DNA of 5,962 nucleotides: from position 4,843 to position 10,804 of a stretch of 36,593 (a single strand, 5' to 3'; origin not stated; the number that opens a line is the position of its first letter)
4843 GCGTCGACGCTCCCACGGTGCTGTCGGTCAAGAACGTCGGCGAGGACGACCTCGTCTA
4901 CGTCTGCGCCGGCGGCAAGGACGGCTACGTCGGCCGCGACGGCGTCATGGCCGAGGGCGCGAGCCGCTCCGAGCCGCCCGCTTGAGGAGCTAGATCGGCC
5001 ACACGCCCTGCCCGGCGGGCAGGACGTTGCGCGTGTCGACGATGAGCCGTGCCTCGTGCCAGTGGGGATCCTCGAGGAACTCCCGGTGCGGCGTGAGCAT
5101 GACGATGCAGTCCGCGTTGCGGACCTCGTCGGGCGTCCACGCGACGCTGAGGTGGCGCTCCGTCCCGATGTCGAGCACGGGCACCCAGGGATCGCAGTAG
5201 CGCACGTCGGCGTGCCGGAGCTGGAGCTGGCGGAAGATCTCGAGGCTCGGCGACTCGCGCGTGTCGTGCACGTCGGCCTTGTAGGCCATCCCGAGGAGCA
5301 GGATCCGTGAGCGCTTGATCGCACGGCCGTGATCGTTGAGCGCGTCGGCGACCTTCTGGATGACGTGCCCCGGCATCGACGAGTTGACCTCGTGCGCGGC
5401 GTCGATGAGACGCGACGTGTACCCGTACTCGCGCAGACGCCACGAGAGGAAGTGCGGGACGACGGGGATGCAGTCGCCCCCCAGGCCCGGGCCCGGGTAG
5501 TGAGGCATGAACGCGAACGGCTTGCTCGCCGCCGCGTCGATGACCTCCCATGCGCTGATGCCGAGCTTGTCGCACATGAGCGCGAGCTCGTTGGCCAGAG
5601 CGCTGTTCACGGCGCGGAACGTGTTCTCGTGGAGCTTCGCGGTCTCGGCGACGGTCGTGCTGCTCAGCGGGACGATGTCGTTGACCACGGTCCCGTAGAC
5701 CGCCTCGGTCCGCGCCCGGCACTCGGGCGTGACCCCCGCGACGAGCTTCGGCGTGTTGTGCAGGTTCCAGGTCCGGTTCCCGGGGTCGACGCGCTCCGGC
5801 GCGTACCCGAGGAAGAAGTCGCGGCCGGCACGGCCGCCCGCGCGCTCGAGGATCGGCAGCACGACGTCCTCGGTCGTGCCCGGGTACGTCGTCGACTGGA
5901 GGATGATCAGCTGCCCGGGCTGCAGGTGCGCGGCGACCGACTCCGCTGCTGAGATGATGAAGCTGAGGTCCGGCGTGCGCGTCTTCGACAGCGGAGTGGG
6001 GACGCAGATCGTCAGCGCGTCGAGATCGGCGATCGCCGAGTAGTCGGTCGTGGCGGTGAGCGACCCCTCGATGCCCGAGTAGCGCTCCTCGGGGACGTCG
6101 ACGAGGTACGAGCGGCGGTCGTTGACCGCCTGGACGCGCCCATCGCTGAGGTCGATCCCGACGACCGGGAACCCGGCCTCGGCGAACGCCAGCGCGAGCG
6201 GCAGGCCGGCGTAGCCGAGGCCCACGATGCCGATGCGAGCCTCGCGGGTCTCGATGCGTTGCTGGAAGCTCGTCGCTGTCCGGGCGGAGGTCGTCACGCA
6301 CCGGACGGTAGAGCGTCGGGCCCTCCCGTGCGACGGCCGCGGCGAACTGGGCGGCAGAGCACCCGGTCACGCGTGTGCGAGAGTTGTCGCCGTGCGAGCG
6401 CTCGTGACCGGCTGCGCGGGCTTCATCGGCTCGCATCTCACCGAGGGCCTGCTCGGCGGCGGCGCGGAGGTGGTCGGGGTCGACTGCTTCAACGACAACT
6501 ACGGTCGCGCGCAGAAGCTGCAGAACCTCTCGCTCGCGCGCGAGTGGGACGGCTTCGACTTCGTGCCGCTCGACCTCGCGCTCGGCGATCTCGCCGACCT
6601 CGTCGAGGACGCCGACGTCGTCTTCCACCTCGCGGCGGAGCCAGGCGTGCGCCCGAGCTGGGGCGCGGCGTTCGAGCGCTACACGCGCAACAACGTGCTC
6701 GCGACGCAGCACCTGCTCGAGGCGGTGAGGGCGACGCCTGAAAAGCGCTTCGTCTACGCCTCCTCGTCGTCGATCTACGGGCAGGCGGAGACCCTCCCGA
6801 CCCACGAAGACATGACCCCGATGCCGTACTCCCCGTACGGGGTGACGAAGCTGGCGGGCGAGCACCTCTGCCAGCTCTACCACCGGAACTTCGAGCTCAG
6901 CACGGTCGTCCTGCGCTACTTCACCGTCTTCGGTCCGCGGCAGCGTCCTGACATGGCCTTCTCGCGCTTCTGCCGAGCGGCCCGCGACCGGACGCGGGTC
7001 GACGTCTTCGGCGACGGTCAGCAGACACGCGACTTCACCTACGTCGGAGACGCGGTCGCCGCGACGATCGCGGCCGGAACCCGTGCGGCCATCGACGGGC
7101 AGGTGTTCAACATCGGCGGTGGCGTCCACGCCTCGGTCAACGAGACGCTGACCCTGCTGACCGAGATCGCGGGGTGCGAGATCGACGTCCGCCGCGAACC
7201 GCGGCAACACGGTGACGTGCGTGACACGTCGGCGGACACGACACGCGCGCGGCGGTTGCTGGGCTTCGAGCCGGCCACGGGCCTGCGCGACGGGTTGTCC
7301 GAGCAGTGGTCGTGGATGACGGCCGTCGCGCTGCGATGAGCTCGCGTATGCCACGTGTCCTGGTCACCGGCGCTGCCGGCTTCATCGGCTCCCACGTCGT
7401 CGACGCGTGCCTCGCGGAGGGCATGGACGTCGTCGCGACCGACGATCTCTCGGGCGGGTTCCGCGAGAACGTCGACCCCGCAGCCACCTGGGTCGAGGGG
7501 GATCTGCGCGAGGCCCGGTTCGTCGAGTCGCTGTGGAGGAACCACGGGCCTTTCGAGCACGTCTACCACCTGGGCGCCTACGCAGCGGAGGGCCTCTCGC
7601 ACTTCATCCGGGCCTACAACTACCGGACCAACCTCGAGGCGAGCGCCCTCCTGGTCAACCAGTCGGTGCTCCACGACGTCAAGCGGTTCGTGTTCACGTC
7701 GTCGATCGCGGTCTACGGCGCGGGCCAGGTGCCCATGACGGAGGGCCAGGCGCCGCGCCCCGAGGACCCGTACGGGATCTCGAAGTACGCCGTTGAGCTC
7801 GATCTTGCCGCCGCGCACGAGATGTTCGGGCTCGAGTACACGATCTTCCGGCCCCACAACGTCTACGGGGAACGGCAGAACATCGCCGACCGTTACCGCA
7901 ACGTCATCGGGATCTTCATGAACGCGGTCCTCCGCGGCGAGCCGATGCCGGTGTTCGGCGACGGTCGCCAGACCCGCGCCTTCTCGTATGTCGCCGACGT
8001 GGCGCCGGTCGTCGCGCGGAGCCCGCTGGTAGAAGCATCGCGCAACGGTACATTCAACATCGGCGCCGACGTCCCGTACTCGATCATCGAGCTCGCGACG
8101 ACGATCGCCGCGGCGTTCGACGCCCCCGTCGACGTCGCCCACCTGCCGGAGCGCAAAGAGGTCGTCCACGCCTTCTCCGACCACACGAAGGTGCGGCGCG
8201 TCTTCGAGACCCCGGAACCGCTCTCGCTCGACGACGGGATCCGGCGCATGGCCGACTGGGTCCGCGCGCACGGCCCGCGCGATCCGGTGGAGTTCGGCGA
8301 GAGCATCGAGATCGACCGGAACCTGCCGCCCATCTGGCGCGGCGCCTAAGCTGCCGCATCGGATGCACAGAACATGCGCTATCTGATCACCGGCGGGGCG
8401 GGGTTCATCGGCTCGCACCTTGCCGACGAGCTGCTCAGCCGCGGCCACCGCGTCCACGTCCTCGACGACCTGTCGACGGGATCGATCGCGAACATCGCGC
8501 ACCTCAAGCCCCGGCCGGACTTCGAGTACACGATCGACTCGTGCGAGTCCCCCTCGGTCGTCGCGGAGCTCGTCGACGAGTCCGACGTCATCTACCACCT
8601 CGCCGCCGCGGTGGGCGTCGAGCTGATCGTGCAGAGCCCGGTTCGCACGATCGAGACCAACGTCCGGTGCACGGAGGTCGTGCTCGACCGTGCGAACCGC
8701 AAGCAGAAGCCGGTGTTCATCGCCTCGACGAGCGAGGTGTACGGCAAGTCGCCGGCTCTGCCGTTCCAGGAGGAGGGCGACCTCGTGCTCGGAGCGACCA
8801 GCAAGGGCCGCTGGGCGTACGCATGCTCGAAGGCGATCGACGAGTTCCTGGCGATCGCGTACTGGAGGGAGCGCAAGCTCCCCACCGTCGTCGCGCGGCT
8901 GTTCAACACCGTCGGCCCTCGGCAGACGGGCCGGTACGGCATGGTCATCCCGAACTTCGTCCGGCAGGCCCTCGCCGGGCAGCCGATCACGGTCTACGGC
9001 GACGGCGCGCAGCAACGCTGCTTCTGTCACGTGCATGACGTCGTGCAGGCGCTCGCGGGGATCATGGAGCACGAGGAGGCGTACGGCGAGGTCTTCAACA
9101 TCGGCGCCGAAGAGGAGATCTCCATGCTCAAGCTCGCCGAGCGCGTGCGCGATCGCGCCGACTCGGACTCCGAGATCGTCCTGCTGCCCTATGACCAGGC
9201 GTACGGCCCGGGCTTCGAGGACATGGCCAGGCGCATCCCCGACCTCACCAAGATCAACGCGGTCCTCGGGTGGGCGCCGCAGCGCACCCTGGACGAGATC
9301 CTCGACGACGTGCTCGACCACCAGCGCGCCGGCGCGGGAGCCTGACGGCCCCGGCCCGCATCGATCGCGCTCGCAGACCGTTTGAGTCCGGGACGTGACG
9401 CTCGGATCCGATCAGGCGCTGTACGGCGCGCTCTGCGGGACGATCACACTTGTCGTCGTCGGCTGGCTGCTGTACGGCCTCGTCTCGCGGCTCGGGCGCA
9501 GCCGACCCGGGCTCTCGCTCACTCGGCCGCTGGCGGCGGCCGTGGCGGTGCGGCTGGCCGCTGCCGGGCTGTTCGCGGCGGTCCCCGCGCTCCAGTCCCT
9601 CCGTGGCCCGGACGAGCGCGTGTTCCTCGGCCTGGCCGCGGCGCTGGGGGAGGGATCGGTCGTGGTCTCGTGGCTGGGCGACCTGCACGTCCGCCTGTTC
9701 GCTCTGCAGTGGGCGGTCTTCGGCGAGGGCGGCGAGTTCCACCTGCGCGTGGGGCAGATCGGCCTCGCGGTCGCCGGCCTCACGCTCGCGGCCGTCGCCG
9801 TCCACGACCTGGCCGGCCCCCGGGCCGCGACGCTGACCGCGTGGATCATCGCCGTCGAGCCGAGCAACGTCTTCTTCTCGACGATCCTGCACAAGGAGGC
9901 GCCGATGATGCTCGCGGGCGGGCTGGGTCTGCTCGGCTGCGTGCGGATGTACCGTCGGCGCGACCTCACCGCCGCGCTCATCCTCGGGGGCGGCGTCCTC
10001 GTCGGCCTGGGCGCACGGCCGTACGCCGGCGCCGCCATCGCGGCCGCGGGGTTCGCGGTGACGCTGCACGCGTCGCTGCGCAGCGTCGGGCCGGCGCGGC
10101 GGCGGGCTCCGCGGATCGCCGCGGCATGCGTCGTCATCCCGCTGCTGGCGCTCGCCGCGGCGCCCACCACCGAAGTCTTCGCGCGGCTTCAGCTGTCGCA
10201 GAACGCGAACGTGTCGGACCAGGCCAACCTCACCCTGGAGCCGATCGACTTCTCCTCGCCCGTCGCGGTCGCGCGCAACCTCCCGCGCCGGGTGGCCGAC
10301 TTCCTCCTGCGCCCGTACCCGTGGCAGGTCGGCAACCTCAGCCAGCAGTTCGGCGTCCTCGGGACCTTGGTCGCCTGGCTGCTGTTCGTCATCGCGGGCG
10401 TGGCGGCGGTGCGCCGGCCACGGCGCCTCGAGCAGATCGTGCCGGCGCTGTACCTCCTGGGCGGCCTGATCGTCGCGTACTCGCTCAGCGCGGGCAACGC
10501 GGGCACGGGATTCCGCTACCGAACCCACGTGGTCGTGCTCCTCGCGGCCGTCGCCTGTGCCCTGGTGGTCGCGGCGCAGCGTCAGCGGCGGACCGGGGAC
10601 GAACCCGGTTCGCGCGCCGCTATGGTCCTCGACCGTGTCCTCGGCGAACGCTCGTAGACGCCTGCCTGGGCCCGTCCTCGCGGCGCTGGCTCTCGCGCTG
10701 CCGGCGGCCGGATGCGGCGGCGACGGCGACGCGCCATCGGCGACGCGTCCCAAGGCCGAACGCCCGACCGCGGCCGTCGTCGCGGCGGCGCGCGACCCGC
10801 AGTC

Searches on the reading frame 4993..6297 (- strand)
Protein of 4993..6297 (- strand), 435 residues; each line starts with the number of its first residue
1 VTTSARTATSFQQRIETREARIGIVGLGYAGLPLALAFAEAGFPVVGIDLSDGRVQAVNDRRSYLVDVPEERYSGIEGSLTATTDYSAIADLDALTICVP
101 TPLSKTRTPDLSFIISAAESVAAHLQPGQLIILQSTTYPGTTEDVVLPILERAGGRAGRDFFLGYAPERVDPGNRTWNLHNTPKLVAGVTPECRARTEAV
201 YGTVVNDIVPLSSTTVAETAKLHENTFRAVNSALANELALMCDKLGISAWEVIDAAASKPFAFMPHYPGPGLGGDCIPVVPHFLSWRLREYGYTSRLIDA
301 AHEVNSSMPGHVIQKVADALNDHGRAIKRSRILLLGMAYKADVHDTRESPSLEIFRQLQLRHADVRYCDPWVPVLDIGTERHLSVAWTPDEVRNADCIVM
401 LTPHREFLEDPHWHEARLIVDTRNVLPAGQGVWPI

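Call 15: search_protein_families(library=pfam, proteins=[window:4993-6297:-], max_evalue=0.001)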
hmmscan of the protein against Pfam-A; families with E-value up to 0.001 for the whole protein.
window:4993-6297:- (435 aa): 4 families
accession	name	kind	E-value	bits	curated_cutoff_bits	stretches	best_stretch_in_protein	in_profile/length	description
PF03721.20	UDPG_MGDP_dh_N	-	4.5e-41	140.9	27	1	21-195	2-181/187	UDP-glucose/GDP-mannose dehydrogenase family, NAD binding domain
PF00984.24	UDPG_MGDP_dh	-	3.8e-27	94.7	25.4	1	216-306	2-93/94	UDP-glucose/GDP-mannose dehydrogenase family, central domain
PF03720.21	UDPG_MGDP_dh_C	-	3e-22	79.4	30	1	333-426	1-101/103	UDP-glucose/GDP-mannose dehydrogenase family, UDP binding domain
PF03446.21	NAD_binding_2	-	3.7e-08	34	21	1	21-145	1-103/161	NAD binding domain of 6-phosphogluconate dehydrogenase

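Call 94: search_protein_families(library=ncbifam, proteins=[window:4993-6297:-], max_evalue=0.00001)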
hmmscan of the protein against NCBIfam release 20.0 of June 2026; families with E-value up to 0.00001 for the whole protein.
window:4993-6297:- (435 aa): 7 families
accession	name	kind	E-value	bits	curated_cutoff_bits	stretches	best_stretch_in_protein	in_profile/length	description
TIGR03026.1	NDP-sugDHase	subfamily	1.4e-120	402.8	189.8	1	21-424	2-413/413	nucleotide sugar dehydrogenase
NF040825.1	UDPMaNacDH_Arch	equivalog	8.7e-78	262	750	1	21-425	2-400/418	UDP-N-acetyl-D-mannosamine dehydrogenase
NF008286.0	PRK11064.1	equivalog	7.8e-75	252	459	1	21-425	5-418/420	UDP-N-acetyl-D-mannosamine dehydrogenase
NF011729.0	PRK15182.1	equivalog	1.8e-60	204.9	592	1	19-407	6-391/425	Vi polysaccharide biosynthesis UDP-N-acetylglucosamine C-6 dehydrogenase TviB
NF041297.1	UDPGDh_AglM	equivalog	8.4e-49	166.6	670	1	21-426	2-417/429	UDP-glucose 6-dehydrogenase AglM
NF047673.2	TeichurnBiosyTuaD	equivalog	2.6e-31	109.3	700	1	21-409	3-392/439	UDP-glucose 6-dehydrogenase TuaD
NF011631.0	PRK15057.1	equivalog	2.5e-11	43.3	757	1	21-279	2-256/388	UDP-glucose 6-dehydrogenase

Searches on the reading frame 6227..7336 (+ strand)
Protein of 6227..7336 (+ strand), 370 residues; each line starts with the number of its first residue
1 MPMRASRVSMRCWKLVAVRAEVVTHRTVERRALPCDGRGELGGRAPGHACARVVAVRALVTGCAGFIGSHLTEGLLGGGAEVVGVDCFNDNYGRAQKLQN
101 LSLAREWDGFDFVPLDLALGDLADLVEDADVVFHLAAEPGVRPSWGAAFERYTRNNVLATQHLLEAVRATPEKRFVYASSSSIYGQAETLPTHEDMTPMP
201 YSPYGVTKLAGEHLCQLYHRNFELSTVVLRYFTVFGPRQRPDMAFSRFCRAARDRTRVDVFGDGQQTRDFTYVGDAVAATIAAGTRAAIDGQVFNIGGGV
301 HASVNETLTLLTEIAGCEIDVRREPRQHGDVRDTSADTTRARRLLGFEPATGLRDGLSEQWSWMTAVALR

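Call 15: search_protein_families(library=pfam, proteins=[window:6227-7336:+], max_evalue=0.001)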
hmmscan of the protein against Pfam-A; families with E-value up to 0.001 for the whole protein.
window:6227-7336:+ (370 aa): 7 families
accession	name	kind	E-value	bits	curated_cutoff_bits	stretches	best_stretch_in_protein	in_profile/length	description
PF01370.27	Epimerase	-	6e-54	183.4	20.9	1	58-297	1-240/240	NAD dependent epimerase/dehydratase family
PF16363.11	GDP_Man_Dehyd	-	5.5e-52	177.7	27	1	59-359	1-331/332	GDP-mannose 4,6 dehydratase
PF01073.25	3Beta_HSD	-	1.3e-16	60.9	22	1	59-284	1-229/280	3-beta hydroxysteroid dehydrogenase/isomerase family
PF04321.23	RmlD_sub_bind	-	2.6e-12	46.9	27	1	58-309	3-219/287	RmlD substrate binding domain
PF07993.18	NAD_binding_4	-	7.6e-12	45.4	20.1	1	117-236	77-209/258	Male sterility protein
PF02719.21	Polysacc_synt_2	-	8.5e-06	25.6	20.2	1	59-319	2-251/293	Polysaccharide biosynthesis protein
PF13460.12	NAD_binding_10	-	0.00013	22.3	27.2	1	62-188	1-106/184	NAD(P)H-binding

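Call 94: search_protein_families(library=ncbifam, proteins=[window:6227-7336:+], max_evalue=0.00001)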
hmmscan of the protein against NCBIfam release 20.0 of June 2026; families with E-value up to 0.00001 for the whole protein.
window:6227-7336:+ (370 aa): 26 families (the best 25 are shown)
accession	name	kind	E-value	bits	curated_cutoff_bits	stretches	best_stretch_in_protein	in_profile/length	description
TIGR01179.1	galE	equivalog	1.3e-46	159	262.3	1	58-366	2-327/332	UDP-glucose 4-epimerase GalE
TIGR04180.1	EDH_00030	hypoth_equivalog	6.9e-44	150.1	475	1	59-350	2-295/297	NAD-dependent 4,6-dehydratase LegB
TIGR01181.1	dTDP_gluc_dehyt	equivalog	2.6e-39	135.2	365.1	1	58-365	2-312/321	dTDP-glucose 4,6-dehydratase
NF011728.1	PRK15181.1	equivalog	1e-37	130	760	1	55-364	15-337/348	Vi polysaccharide biosynthesis UDP-N-acetylglucosaminuronic acid C-4 epimerase TviC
TIGR02197.1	heptose_epim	equivalog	1.3e-28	100.2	274.6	1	59-365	2-314/316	ADP-glyceromanno-heptose 6-epimerase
NF007956.0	PRK10675.1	subfamily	3.2e-27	95.5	394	1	57-364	2-329/338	UDP-glucose 4-epimerase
NF042422.1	oxyalk_red_OleD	equivalog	1.4e-22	80.5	580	1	57-316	2-251/329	2-alkyl-3-oxoalkanoate reductase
NF007582.0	PRK10217.1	equivalog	9.2e-21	74.3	698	1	57-301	3-256/355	dTDP-glucose 4,6-dehydratase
NF043036.1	ErythonDh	equivalog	4.5e-19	68.8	325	1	57-250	2-195/321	D-erythronate dehydrogenase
NF007490.0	PRK10084.1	subfamily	2.9e-18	66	649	1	57-316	2-282/361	dTDP-glucose 4,6-dehydratase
NF047922.1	GDPFucSynFcl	equivalog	3.2e-16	59.7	500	1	152-365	77-302/308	GDP-L-fucose synthase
NF042423.1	oxyalk_red_Shew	equivalog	1.1e-15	57.6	580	1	57-287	10-224/331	2-alkyl-3-oxoalkanoate reductase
TIGR02622.1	CDP_4_6_dhtase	equivalog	1.5e-14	53.9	278.45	1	57-364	6-330/352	CDP-glucose 4,6-dehydratase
NF008360.0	PRK11150.1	equivalog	4.4e-14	52.4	452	1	59-306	3-245/310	ADP-glyceromanno-heptose 6-epimerase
TIGR01472.1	gmd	equivalog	7.1e-14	51.8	415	1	58-323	3-276/342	GDP-mannose 4,6-dehydratase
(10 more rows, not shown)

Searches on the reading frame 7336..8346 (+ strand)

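Call 14: search_protein_families(library=pfam, proteins=[window:7336-8346:+], max_evalue=0.001)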
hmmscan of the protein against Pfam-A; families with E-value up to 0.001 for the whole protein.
window:7336-8346:+ (337 aa): 7 families
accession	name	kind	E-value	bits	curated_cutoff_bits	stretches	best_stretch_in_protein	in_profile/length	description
PF01370.27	Epimerase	-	8.2e-48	163.3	20.9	1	8-243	1-240/240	NAD dependent epimerase/dehydratase family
PF16363.11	GDP_Man_Dehyd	-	1.4e-30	107.4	27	1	9-264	1-269/332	GDP-mannose 4,6 dehydratase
PF04321.23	RmlD_sub_bind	-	6.6e-15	55.4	27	1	7-265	2-235/287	RmlD substrate binding domain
PF01073.25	3Beta_HSD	-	2.7e-10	40.2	22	1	9-224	1-223/280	3-beta hydroxysteroid dehydrogenase/isomerase family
PF13460.12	NAD_binding_10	-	5.3e-07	30.1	27.2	1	12-177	1-147/184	NAD(P)H-binding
PF02719.21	Polysacc_synt_2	-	5.9e-07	29.4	20.2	1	8-261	1-247/293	Polysaccharide biosynthesis protein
PF07993.18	NAD_binding_4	-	1e-06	28.6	20.1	0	97-208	110-240/258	Male sterility protein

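Call 94: search_protein_families(library=ncbifam, proteins=[window:7336-8346:+], max_evalue=0.00001)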
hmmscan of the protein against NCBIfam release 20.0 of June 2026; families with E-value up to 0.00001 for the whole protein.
window:7336-8346:+ (337 aa): 21 families
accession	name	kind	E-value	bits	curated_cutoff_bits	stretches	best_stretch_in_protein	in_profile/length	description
TIGR01179.1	galE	equivalog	4.7e-38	130.8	262.3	1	7-310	1-326/332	UDP-glucose 4-epimerase GalE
TIGR04180.1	EDH_00030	hypoth_equivalog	1.1e-33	116.6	475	1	8-290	1-290/297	NAD-dependent 4,6-dehydratase LegB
TIGR02197.1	heptose_epim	equivalog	6.3e-32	111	274.6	1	8-310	1-314/316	ADP-glyceromanno-heptose 6-epimerase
TIGR01181.1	dTDP_gluc_dehyt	equivalog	9.8e-26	90.6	365.1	1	7-312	1-314/321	dTDP-glucose 4,6-dehydratase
NF007956.0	PRK10675.1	subfamily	2.6e-20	72.8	394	1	7-299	2-319/338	UDP-glucose 4-epimerase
NF011728.1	PRK15181.1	equivalog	9.2e-20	70.9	760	1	7-255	17-276/348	Vi polysaccharide biosynthesis UDP-N-acetylglucosaminuronic acid C-4 epimerase TviC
TIGR01214.1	rmlD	equivalog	5.5e-15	55.2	224.05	1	7-265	1-230/285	dTDP-4-dehydrorhamnose reductase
NF008360.0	PRK11150.1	equivalog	7.1e-15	55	452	1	8-287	2-284/310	ADP-glyceromanno-heptose 6-epimerase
TIGR03466.1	HpnA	hypoth_equivalog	5.2e-14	51.9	367.65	1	7-180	2-174/327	hopanoid-associated sugar epimerase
NF008872.0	PRK11908.1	equivalog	2.6e-13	49.7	294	1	6-279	2-289/349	bifunctional UDP-4-keto-pentose/UDP-xylose synthase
NF043036.1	ErythonDh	equivalog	6.2e-13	48.6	325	1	7-155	2-158/321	D-erythronate dehydrogenase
NF007582.0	PRK10217.1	equivalog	1.3e-12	47.5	698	1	5-260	1-269/355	dTDP-glucose 4,6-dehydratase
NF007490.0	PRK10084.1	subfamily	4.2e-12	45.7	649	1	134-265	155-281/361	dTDP-glucose 4,6-dehydratase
TIGR01746.1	Thioester-redct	subfamily_domain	1.8e-11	43.9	213.35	1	89-266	100-285/371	thioester reductase domain-containing protein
NF047922.1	GDPFucSynFcl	equivalog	2.1e-10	40.6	500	1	7-262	4-254/308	GDP-L-fucose synthase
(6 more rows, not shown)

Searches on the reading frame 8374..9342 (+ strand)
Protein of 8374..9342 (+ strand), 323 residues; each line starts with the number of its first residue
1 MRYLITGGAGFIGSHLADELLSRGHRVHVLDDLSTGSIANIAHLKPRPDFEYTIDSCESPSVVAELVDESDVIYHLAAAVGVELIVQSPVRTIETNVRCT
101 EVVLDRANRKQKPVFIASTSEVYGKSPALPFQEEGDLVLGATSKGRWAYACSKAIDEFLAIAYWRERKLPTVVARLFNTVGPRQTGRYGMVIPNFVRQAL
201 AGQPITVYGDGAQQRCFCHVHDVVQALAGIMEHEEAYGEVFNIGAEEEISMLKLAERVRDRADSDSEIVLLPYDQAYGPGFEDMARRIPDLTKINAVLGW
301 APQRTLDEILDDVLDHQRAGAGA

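Call 14: search_protein_families(library=pfam, proteins=[window:8374-9342:+], max_evalue=0.001)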
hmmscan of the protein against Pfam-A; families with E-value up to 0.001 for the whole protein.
window:8374-9342:+ (323 aa): 6 families
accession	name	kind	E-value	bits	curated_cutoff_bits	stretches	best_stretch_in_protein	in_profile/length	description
PF16363.11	GDP_Man_Dehyd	-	4.1e-59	201.1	27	1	4-312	1-331/332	GDP-mannose 4,6 dehydratase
PF01370.27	Epimerase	-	1.3e-53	182.3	20.9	1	4-244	2-240/240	NAD dependent epimerase/dehydratase family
PF02719.21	Polysacc_synt_2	-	4.2e-14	52.9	20.2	1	4-116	2-124/293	Polysaccharide biosynthesis protein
PF07993.18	NAD_binding_4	-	7e-13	48.8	20.1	1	60-187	79-215/258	Male sterility protein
PF01073.25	3Beta_HSD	-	1.1e-10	41.5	22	1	4-160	1-157/280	3-beta hydroxysteroid dehydrogenase/isomerase family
PF04321.23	RmlD_sub_bind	-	5.7e-10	39.2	27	1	1-267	1-236/287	RmlD substrate binding domain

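Call 94: search_protein_families(library=ncbifam, proteins=[window:8374-9342:+], max_evalue=0.00001)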
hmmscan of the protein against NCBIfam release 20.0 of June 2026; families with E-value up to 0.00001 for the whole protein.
window:8374-9342:+ (323 aa): 25 families
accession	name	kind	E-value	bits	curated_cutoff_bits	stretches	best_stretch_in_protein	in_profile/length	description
TIGR04180.1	EDH_00030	hypoth_equivalog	6.7e-48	163.3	475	1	4-303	2-295/297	NAD-dependent 4,6-dehydratase LegB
TIGR01181.1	dTDP_gluc_dehyt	equivalog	3.7e-42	144.5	365.1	1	2-312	1-306/321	dTDP-glucose 4,6-dehydratase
NF008872.0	PRK11908.1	equivalog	9e-42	143.3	294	1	2-318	3-336/349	bifunctional UDP-4-keto-pentose/UDP-xylose synthase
NF005998.1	PRK08125.1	equivalog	1.1e-33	116.5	777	1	2-316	317-648/649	bifunctional UDP-4-amino-4-deoxy-L-arabinose formyltransferase/UDP-glucuronic acid oxidase ArnA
TIGR01179.1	galE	equivalog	2.5e-33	115.3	262.3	1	4-318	3-326/332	UDP-glucose 4-epimerase GalE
NF007582.0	PRK10217.1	equivalog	3.7e-26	92.1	698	1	2-308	3-322/355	dTDP-glucose 4,6-dehydratase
NF007490.0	PRK10084.1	subfamily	2.3e-25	89.4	649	1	1-310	1-327/361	dTDP-glucose 4,6-dehydratase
TIGR02197.1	heptose_epim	equivalog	4.6e-25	88.4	274.6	1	4-273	2-271/316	ADP-glyceromanno-heptose 6-epimerase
NF011728.1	PRK15181.1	equivalog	2.6e-23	82.6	760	1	2-314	17-334/348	Vi polysaccharide biosynthesis UDP-N-acetylglucosaminuronic acid C-4 epimerase TviC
NF007956.0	PRK10675.1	subfamily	1.1e-17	64.2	394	1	1-317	1-329/338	UDP-glucose 4-epimerase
NF041015.1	UDPsulfquin_syn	equivalog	8.5e-16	57.9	575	1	188-314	235-360/384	UDP-sulfoquinovose synthase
TIGR03466.1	HpnA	hypoth_equivalog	2e-14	53.2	367.65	1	2-277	2-261/327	hopanoid-associated sugar epimerase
NF043036.1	ErythonDh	equivalog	3.9e-14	52.6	325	1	1-176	1-176/321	D-erythronate dehydrogenase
TIGR02622.1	CDP_4_6_dhtase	equivalog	5.3e-13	48.8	278.45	1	3-316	7-329/352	CDP-glucose 4,6-dehydratase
NF047922.1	GDPFucSynFcl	equivalog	7.6e-13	48.6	500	1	69-312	53-296/308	GDP-L-fucose synthase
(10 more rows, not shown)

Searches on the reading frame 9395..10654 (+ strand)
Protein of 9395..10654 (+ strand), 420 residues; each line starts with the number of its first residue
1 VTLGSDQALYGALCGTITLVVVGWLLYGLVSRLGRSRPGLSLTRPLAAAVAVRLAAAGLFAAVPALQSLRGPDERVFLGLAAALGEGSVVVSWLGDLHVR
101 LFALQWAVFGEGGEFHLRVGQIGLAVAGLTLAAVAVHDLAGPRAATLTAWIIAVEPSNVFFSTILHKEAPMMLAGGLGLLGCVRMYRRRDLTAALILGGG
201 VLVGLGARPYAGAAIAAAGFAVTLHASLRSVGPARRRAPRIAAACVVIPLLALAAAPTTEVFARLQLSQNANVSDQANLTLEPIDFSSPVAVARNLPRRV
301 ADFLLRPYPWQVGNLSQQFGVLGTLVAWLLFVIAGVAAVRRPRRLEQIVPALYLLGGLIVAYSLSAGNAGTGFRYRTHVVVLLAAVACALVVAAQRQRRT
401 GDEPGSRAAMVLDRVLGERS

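Call 14: search_protein_families(library=pfam, proteins=[window:9395-10654:+], max_evalue=0.001)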
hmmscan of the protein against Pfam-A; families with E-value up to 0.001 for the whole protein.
window:9395-10654:+ (420 aa): 0 families

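Call 53: search_protein_families(library=pfam, proteins=[window:9395-10654:+], max_evalue=5)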
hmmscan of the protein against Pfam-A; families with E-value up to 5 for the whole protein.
window:9395-10654:+ (420 aa): 1 family
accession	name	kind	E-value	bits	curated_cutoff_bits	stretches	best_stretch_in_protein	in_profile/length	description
PF13231.12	PMT_2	-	0.004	17.8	26.1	1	103-247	11-151/160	Dolichyl-phosphate-mannose-protein mannosyltransferase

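Call 94: search_protein_families(library=ncbifam, proteins=[window:9395-10654:+], max_evalue=0.00001)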
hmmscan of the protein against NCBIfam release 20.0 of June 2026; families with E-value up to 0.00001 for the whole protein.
window:9395-10654:+ (420 aa): 0 families
